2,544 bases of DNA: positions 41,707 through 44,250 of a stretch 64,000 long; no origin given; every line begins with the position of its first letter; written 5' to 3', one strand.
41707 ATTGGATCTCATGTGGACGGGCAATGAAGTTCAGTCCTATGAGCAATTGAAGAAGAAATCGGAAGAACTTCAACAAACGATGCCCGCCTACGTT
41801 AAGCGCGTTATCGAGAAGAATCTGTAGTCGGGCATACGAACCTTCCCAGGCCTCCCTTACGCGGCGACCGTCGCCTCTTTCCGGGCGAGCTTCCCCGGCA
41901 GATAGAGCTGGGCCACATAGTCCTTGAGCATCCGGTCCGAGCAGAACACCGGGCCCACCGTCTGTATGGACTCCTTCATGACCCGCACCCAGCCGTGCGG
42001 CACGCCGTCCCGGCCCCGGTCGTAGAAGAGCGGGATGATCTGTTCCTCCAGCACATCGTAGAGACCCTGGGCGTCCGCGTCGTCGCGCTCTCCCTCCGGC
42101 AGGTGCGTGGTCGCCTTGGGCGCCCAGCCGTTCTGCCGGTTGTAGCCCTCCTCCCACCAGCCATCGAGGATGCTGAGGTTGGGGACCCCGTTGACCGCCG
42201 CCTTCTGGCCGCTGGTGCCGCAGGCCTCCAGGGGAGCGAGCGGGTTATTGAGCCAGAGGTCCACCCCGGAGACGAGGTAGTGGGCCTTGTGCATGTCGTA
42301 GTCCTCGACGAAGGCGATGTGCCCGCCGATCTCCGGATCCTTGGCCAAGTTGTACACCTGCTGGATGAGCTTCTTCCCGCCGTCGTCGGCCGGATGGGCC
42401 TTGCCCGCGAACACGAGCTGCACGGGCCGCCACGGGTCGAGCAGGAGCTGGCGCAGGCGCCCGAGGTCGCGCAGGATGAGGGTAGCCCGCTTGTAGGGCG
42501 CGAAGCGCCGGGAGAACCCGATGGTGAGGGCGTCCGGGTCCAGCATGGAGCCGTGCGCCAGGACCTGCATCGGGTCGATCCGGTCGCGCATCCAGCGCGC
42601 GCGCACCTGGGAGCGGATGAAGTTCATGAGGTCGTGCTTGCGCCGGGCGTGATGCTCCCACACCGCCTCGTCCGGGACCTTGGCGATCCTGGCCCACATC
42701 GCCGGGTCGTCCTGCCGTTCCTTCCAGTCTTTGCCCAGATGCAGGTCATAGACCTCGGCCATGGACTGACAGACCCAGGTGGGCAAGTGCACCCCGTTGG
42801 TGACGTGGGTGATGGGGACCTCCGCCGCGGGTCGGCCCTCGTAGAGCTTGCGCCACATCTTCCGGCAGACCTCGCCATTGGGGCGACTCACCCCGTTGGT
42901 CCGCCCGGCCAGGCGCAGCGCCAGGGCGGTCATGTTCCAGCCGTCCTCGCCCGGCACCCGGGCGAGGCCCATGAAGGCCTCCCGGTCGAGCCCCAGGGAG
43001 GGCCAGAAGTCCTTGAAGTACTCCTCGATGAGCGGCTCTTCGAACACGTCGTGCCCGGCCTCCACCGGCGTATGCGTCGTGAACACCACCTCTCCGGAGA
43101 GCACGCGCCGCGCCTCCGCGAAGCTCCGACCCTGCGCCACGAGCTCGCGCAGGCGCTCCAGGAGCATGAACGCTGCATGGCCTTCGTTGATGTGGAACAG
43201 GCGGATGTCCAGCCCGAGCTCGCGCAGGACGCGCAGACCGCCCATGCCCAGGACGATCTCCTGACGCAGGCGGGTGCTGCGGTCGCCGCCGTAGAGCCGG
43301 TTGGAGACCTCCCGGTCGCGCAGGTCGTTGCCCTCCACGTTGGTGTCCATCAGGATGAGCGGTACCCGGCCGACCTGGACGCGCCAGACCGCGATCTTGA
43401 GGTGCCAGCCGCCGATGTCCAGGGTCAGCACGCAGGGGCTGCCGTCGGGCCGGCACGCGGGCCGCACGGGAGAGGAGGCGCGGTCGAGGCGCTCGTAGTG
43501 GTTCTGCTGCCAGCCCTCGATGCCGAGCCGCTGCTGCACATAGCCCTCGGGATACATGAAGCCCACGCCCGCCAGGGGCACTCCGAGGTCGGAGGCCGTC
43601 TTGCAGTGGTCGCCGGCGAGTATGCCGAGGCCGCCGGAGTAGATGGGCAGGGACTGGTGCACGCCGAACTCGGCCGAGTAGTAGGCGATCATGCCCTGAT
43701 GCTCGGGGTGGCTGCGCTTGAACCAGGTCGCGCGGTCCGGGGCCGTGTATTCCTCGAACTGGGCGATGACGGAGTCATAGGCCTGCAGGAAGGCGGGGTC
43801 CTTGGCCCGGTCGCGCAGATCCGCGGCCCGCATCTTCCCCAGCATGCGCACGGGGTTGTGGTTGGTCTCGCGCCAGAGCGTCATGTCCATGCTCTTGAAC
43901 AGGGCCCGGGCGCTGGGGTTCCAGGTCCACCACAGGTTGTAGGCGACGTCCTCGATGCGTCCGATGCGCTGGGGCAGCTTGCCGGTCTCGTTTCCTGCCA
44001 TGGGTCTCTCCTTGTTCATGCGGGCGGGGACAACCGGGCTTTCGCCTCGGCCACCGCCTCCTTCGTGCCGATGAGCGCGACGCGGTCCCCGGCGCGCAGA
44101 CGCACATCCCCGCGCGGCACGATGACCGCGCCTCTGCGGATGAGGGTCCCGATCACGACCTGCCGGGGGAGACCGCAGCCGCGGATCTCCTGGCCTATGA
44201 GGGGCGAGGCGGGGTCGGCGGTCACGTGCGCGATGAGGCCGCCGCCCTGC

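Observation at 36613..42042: Genomic island integrated at the 3' end of glgP, flanked by 185-bp direct repeats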

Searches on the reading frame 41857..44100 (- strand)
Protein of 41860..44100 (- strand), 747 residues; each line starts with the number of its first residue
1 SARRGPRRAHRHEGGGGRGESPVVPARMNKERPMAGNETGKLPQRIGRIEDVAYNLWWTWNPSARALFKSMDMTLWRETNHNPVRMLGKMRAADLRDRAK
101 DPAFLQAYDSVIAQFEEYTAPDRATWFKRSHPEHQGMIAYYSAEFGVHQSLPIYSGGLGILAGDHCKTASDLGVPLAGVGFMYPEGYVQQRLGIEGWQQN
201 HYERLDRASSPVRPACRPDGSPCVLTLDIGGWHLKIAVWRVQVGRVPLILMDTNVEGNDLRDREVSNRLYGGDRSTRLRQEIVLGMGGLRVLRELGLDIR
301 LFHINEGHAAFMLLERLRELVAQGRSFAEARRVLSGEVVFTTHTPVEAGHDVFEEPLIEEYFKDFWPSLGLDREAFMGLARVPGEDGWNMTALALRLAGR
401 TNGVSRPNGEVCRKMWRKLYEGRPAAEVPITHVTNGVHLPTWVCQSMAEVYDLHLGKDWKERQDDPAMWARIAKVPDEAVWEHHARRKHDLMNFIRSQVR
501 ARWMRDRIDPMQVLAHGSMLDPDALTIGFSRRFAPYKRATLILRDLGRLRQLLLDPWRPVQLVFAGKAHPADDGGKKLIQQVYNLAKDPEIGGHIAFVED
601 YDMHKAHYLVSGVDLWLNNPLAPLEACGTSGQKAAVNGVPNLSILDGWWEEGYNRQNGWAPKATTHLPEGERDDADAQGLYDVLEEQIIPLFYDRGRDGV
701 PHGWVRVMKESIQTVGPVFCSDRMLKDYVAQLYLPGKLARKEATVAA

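Call 10: search_protein_families(library=pfam, proteins=[window:41860-44100:-], max_evalue=0.01)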
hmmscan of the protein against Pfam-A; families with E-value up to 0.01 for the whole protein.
window:41860-44100:- (747 aa): 2 families
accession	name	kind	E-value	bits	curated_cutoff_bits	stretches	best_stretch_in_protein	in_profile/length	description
PF11897.13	DUF3417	-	1.6e-34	119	25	1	42-151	1-109/109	Protein of unknown function (DUF3417)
PF00343.26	Phosphorylase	-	1.5e-20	73.5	27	1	301-647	219-579/713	Carbohydrate phosphorylase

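Call 12: find_related_loci(query=window:41860-43977:-, collection=genome_contigs, flank=10000)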
Query window:41860-43977:- (706 aa) in genome_contigs; peptide patterns used: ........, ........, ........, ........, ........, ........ (x = any residue, [..] = any of these).
600 stretches matched a pattern (row limit reached: there are more); 593 encode a relative of the query (tblastn E <= 1e-3); the best 80 are kept; 80 distinct loci.
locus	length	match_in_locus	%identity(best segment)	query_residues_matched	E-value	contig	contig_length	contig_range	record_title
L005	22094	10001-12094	65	1-699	0e+0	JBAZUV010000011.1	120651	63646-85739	MAG: Elusimicrobiota bacterium isolate SO_2017_GW1_237 NODE_1077_length_120651_cov_6.859713_OW334_2017, whole genome sho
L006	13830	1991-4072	64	1-695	0e+0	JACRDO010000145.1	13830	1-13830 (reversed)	MAG: Elusimicrobia bacterium isolate NC_groundwater_1674_Pr3_B-0.1um_65_18 SR-2_scaffold_141_3150458, whole genome shotg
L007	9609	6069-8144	67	1-693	0e+0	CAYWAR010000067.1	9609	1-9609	MAG TPA_asm: uncultured Elusimicrobia sp. isolate binchicken_co248_100 genome assembly, contig: NODE_10169_length_9609_c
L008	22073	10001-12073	63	1-693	0e+0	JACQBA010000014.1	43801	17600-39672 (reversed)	MAG: Elusimicrobia bacterium isolate NC_groundwater_930_Pr1_S-0.2um_66_35 Montesol18-Sp2_coassembly_scaffold_623607, who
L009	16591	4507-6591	62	1-694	0e+0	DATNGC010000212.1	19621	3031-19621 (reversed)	MAG TPA_asm: Elusimicrobiota bacterium isolate SMAG_U11311 k141_2471447, whole genome shotgun sequence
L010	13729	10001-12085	63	1-694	0e+0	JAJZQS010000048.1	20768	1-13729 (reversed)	MAG: bacterium isolate SKS1.bin53 NODE_4541_length_20768_cov_7.736205, whole genome shotgun sequence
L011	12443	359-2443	61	1-694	0e+0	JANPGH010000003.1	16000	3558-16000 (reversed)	MAG: Elusimicrobiota bacterium isolate VAR_69_metabat_387 VAR_69_k141_366821, whole genome shotgun sequence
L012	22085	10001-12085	61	1-694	0e+0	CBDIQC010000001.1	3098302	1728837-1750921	MAG: uncultured Elusimicrobia bacterium isolate NI882-mx-bin12 genome assembly, contig: N-N882-C16, whole genome shotgun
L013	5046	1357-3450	61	1-697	0e+0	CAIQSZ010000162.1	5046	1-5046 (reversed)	MAG: uncultured Elusimicrobia bacterium isolate I2_bin-066 genome assembly, contig: bin-066:162/493, whole genome shotgu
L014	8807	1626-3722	61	1-698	0e+0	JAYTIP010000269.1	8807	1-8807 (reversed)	MAG: Elusimicrobiota bacterium isolate GFS_2774 GFS_2774_268, whole genome shotgun sequence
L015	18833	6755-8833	61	1-692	0e+0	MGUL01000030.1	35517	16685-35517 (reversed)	MAG: Elusimicrobia bacterium RBG_16_66_12 RBG_16_scaffold_1386, whole genome shotgun sequence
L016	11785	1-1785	68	99-693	0e+0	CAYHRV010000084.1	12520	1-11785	MAG TPA_asm: uncultured Elusimicrobia bacterium isolate ERP119705_co15_213 genome assembly, contig: NODE_5769_length_125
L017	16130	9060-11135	60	1-692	0e+0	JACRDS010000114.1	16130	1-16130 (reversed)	MAG: Elusimicrobia bacterium isolate NC_groundwater_1678_Pr3_B-0.1um_69_20 SR-2_scaffold_141_2312877, whole genome shotg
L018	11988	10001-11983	63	1-660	0e+0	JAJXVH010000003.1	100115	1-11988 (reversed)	MAG: bacterium isolate BP5.bin24 NODE_255_length_100115_cov_3.845571, whole genome shotgun sequence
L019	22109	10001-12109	55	1-700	0e+0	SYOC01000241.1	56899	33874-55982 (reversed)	MAG: Proteobacteria bacterium isolate F1-80-MAGs139 F1-80__c443933, whole genome shotgun sequence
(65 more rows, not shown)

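Call 15: find_encoding_contigs(protein=window:41857-44001:-, flank=10000, max_places=10)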
Protein window:41857-44001:- (714 aa): 4 contigs read that carry it; 4 places shown.
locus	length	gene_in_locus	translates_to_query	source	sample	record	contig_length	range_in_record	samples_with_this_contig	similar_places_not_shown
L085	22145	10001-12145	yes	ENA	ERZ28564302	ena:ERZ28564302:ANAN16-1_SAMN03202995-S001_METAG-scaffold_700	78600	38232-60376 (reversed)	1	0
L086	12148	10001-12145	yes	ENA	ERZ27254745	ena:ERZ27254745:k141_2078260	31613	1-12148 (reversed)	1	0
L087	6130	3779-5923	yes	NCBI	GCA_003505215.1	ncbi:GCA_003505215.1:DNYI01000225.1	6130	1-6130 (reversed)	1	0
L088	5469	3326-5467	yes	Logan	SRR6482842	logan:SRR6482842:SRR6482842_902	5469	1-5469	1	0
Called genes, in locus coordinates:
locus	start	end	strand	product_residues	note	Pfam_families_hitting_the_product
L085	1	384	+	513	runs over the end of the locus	PF04151:PPC (faint)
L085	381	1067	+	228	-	-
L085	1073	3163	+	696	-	PF01663:Phosphodiest (faint), PF00884:Sulfatase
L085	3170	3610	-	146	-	PF00472:RF-1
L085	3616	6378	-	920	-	PF00330:Aconitase, PF00694:Aconitase_C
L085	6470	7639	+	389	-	PF19293:CdaA_N, PF02457:DAC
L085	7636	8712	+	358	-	PF01368:DHH, PF02272:DHHA1 (weak)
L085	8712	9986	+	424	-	PF01595:CNNM, PF00571:CBS (weak), PF02080:TrkA_C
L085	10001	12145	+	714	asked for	PF11897:DUF3417, PF00343:Phosphorylase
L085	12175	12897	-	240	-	-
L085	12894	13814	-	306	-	PF02086:MethyltransfD12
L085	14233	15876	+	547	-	PF13428:TPR_14 (faint), PF14559:TPR_19 (faint), PF23914:TPR_CcmH_CycH (weak)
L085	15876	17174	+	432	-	PF00515:TPR_1 (faint), PF07719:TPR_2 (faint), PF13181:TPR_8 (faint), PF13424:TPR_12 (faint), PF13428:TPR_14 (faint), PF14559:TPR_19 (weak), PF13432:TPR_16 (weak), PF13414:TPR_11 (weak), +7 more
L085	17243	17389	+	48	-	-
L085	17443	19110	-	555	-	PF00072:Response_reg, PF00437:T2SSE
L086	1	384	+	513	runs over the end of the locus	PF04151:PPC (faint)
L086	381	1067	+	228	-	-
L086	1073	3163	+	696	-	PF01663:Phosphodiest (faint), PF00884:Sulfatase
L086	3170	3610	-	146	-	PF00472:RF-1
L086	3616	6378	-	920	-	PF00330:Aconitase, PF00694:Aconitase_C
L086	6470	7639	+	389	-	PF19293:CdaA_N, PF02457:DAC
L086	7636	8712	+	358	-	PF01368:DHH, PF02272:DHHA1 (weak)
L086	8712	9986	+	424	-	PF01595:CNNM, PF00571:CBS (weak), PF02080:TrkA_C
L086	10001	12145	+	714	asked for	PF11897:DUF3417, PF00343:Phosphorylase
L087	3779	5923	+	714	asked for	PF11897:DUF3417, PF00343:Phosphorylase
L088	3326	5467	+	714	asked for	PF11897:DUF3417, PF00343:Phosphorylase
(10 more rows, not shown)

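Call 80: list_cluster_members(proteins=[window:41857-44001:-, window:34892-36559:+])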
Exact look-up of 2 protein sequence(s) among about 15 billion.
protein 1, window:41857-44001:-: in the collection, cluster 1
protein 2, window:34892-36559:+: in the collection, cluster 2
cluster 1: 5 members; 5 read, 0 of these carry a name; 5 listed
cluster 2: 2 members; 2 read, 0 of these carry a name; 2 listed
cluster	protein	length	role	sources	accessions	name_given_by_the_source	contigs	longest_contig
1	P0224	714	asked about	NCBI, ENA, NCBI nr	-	-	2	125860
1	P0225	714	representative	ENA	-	-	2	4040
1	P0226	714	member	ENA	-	-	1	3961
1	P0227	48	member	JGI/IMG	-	-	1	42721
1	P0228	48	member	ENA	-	-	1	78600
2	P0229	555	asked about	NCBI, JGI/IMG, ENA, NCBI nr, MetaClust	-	-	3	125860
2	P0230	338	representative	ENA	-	-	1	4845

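Call 81: find_encoding_contigs(protein=P0225, flank=10000, max_places=5)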
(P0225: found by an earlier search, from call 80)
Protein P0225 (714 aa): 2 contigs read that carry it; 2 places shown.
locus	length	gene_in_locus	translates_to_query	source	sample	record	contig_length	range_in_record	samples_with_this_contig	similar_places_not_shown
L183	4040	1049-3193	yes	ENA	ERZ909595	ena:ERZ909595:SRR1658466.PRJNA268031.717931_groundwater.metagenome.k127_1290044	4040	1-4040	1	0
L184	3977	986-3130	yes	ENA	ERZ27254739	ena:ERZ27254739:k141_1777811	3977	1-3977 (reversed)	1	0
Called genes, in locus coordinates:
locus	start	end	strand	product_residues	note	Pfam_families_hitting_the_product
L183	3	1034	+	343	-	?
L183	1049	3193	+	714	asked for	PF11897:DUF3417, PF00343:Phosphorylase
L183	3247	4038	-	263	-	?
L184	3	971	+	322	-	?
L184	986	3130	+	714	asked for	PF11897:DUF3417, PF00343:Phosphorylase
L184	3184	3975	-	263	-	?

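Call 82: find_encoding_contigs(protein=P0226, flank=10000, max_places=5)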
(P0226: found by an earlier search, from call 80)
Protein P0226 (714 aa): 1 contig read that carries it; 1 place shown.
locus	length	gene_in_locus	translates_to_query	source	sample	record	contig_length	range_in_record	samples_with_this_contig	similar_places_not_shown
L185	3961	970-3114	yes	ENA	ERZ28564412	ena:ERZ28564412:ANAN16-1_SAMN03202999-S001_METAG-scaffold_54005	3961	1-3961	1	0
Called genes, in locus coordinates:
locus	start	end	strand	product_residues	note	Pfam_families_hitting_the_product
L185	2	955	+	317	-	?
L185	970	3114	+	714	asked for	PF11897:DUF3417, PF00343:Phosphorylase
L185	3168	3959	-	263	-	?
